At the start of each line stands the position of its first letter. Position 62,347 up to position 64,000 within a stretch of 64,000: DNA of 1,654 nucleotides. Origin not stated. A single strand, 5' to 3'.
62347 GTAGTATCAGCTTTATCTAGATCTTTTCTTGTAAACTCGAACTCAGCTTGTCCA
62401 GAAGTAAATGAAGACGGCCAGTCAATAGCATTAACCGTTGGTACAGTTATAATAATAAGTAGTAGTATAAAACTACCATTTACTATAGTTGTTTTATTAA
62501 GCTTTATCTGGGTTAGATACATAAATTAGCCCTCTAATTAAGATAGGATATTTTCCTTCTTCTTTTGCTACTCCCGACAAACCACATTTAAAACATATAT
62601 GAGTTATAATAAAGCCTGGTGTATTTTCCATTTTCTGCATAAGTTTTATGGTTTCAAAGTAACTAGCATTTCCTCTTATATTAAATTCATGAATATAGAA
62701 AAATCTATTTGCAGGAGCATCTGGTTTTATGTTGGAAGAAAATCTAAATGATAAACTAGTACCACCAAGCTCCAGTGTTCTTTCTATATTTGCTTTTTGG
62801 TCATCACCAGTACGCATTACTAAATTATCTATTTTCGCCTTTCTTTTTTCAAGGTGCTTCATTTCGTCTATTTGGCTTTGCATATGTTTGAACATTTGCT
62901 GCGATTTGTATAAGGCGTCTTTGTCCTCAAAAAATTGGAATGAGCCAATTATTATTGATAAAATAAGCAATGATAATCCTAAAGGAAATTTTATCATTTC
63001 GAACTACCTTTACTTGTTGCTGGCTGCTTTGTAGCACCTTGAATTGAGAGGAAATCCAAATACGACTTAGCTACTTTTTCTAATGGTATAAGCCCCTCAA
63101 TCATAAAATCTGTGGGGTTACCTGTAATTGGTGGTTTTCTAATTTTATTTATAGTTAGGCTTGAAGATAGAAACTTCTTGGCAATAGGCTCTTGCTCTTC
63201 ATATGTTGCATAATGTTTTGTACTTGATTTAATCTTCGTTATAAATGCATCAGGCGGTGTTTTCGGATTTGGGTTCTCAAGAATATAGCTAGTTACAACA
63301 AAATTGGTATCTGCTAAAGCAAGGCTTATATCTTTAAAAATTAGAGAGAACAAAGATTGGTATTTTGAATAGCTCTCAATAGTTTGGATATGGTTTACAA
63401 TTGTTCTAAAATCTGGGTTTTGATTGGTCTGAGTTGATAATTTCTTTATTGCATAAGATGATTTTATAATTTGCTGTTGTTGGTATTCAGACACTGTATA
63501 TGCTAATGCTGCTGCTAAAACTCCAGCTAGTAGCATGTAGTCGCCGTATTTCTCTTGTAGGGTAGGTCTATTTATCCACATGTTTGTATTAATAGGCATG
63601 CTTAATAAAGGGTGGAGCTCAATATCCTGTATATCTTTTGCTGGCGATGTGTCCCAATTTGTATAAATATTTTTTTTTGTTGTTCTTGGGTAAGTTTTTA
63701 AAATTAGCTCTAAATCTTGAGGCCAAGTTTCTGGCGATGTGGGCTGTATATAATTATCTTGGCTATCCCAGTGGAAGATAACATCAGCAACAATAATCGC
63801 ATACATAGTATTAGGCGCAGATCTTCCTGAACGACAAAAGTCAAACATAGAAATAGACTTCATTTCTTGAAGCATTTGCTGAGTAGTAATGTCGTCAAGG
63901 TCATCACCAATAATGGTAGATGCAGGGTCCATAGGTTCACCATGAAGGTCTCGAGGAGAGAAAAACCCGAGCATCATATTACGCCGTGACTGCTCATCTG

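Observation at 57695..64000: Divergent type IV filament / T2SS-like locus with giant pilin-like subunits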

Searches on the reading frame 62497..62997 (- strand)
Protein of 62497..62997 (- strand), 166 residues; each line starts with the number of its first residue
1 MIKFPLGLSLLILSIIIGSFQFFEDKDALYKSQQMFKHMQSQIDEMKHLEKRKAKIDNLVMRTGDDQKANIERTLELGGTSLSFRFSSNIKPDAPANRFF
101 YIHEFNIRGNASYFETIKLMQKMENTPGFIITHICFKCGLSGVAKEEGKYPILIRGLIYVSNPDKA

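Call 3: search_protein_families(library=pfam, proteins=[window:62497-62997:-], max_evalue=1)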
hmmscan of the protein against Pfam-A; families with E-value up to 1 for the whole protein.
window:62497-62997:- (166 aa): 1 family
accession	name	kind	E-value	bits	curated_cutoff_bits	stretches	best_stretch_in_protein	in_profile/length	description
PF11657.13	Activator-TraM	-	0.19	12.1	24.4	1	41-77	39-75/142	Transcriptional activator TraM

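Call 4: search_protein_families(library=ncbifam, proteins=[window:62497-62997:-], max_evalue=1)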
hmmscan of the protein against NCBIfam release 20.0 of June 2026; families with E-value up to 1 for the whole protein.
window:62497-62997:- (166 aa): 1 family
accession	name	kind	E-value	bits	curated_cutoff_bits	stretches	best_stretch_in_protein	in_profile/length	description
NF008680.0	PRK11700.1-3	equivalog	0.019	14.6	201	1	19-77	7-65/196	VOC family protein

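Call 26: search_solved_structures(query=A3, max_evalue=10)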
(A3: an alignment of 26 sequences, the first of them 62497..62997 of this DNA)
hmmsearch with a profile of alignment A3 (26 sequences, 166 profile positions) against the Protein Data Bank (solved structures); distinct sequences matched with E-value up to 10: 6.
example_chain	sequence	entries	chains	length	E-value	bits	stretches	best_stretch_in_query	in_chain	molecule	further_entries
4xa6_A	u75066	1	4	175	0.17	14.9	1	21-75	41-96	Gp7-MYH7(1777-1855)-EB1 chimera protein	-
3wb0_A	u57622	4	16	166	0.25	14.3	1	41-84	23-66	Uncharacterized protein MJ0488 | Uncharacterized protein MJ0488, Guanylyltransferase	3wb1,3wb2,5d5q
5nf8_A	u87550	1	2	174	0.98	12.4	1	3-79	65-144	Respiratory supercomplex factor 1, mitochondrial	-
5gmk_G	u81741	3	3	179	1.5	11.8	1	22-95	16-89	Pre-mRNA-splicing factor CWC25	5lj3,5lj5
1uru_A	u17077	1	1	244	2.4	11.1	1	21-82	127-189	AMPHIPHYSIN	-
2n64_A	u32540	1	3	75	3.2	10.7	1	35-96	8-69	SH3 domain-containing kinase-binding protein 1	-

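Call 30: search_protein_families(library=pfam, alignment_id=A3, max_evalue=1)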
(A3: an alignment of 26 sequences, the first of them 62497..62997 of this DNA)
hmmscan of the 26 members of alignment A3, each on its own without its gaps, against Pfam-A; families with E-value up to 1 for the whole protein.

A. member 1, window:62497-62997:- (166 aa): 1 family
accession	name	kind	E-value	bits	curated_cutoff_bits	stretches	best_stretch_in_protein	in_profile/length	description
PF11657.13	Activator-TraM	-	0.19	12.1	24.4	1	41-77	39-75/142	Transcriptional activator TraM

B. families by the number of members that match (of 26 scanned): 12 families
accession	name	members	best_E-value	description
PF04977.20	DivIC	2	0.016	Septum formation initiator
PF20111.4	DUF6501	2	0.12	Family of unknown function (DUF6501)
PF11576.14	HcgB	2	0.12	FeGP cofactor biosynthesis protein HcgB, guanylyltransferase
PF24801.1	FNIII-A_GpJ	1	0.0092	Tip attachment protein J,FNIII-A domain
PF09153.16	MGMT_N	1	0.037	Methylated DNA-protein cysteine methyltransferase, N-terminal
PF20068.4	Amphi-Trp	1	0.087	Amphi-Trp domain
PF03293.19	Pox_RNA_pol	1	0.09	Poxvirus DNA-directed RNA polymerase, 18 kD subunit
PF09095.17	AmyA-gluTrfs_C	1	0.14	Alpha-amylase/4-alpha-glucanotransferase, C-terminal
PF11657.13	Activator-TraM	1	0.19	Transcriptional activator TraM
PF12086.13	DUF3563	1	0.19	Protein of unknown function (DUF3563)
PF09432.15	THP2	1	0.22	Tho complex subunit THP2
PF22865.1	MgtS-like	1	0.38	Small protein MgtS-like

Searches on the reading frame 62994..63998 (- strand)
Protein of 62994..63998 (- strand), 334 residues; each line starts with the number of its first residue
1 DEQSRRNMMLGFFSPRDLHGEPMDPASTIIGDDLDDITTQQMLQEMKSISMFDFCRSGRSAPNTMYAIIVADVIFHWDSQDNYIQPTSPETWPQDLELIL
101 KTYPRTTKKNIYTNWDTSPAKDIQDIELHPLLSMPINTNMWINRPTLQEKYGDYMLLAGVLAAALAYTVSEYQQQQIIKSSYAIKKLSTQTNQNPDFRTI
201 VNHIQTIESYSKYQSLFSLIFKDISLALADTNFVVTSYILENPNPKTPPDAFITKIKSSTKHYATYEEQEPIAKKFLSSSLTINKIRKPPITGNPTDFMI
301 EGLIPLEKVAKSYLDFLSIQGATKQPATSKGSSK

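Call 3: search_protein_families(library=pfam, proteins=[window:62994-63977:-], max_evalue=1)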
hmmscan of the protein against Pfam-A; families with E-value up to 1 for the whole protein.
window:62994-63977:- (327 aa): 0 families

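Call 4: search_protein_families(library=ncbifam, proteins=[window:62994-63977:-], max_evalue=1)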
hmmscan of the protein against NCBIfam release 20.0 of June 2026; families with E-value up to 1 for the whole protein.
window:62994-63977:- (327 aa): 0 families

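Call 5: find_encoding_contigs(protein=window:62994-63977:-, flank=10000, max_places=6)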
Protein window:62994-63977:- (327 aa): no gene with exactly this product is on record in the collection.

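Call 34: find_homologous_proteins(query=window:62994-63998:-, max_evalue=0.001)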
Query window:62994-63998:- (334 aa): 26 proteins with E <= 0.001 among 3865 candidates.
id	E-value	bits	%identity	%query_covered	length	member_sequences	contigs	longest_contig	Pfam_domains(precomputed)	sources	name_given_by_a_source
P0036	1.1e-219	746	100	100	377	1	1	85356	-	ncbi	-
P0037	7.9e-130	451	61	95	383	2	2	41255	-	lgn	-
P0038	7.3e-125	435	57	100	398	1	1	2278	-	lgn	-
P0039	2.8e-122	426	59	95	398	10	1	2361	-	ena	-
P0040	3.8e-122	426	58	95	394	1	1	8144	-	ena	-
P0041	9.9e-121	421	57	95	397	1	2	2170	-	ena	-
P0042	2.6e-118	413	57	93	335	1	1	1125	-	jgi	-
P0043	2.1e-103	364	50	94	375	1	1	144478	-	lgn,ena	-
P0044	1.5e-102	361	49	94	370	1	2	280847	-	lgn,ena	-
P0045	6.5e-100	353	49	94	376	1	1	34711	-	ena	-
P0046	5.0e-98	346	47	97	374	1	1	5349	-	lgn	-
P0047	2.1e-97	344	48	93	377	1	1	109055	-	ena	-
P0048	1.9e-96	341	45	100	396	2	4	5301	-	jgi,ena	-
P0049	7.3e-87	310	44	96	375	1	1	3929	-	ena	-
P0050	1.2e-84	303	44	98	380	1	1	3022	-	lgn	-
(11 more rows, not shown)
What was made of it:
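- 62994..64000 (-): GspL-like assembly protein G, cut by the window end (the full protein is 377 aa). The full-length P0036 comes from the same 85,356-nt contig (call 34).
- Checked: The full-length protein from the same contig is 377 aa (P0036, call 34), so about 43 residues lie beyond the window end.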

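Call 35: find_encoding_contigs(protein=P0036, flank=10000, max_places=3)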
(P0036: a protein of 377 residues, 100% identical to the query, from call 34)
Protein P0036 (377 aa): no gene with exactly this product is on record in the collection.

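Call 51: predict_structure(alignment_id=A6)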
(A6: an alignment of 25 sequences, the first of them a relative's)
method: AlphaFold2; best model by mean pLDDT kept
length: 377 residues; sequences in the alignment: 25
mean_pLDDT: 85.0   pTM: 0.53
mean pLDDT of the five models: 85.0, 81.5, 81.5, 80.4, 66.2
residues with pLDDT >= 90: 179; 70-90: 161; 50-70: 21; < 50: 16
segments of 3 or more residues with pLDDT < 50: 1-4, 368-377
pLDDT, mean of each block of 10 residues (from residue 1): 60 93 93 92 89 91 83 80 83 91 92 96 93 94 95 95 88 91 83 79 95 91 77 57 74 81 92 88 87 90 85 89 92 75 92 88 63 42
secondary structure, 60 per line:
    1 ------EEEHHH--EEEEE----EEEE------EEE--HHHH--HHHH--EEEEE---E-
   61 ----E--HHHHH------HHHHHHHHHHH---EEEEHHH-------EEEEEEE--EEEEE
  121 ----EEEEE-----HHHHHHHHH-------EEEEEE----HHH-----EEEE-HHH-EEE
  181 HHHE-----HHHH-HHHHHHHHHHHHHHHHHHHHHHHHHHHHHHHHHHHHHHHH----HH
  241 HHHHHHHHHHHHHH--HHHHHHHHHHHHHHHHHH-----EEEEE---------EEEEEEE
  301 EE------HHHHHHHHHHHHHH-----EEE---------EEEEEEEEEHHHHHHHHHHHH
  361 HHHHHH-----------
elements in order: E7-9 E15-19 E24-27 E34-36 H39-42 H45-48 E51-55 H68-72 H79-89 E93-96 E107-113 E116-120 E125-129 H135-143 E151-156 E169-172 E178-180 H190-193 H195-234 H239-254 H257-274 E280-284 E294-302 H309-322 E328-330 E340-348 H349-366
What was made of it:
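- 62994..64000 (-): AF2 pLDDT 85 (call 51).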

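Call 71: search_protein_families(library=ncbifam, proteins=[P0036], max_evalue=0.01)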
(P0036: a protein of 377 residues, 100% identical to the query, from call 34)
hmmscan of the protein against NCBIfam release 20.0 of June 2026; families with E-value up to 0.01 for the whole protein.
P0036 (377 aa): 0 families
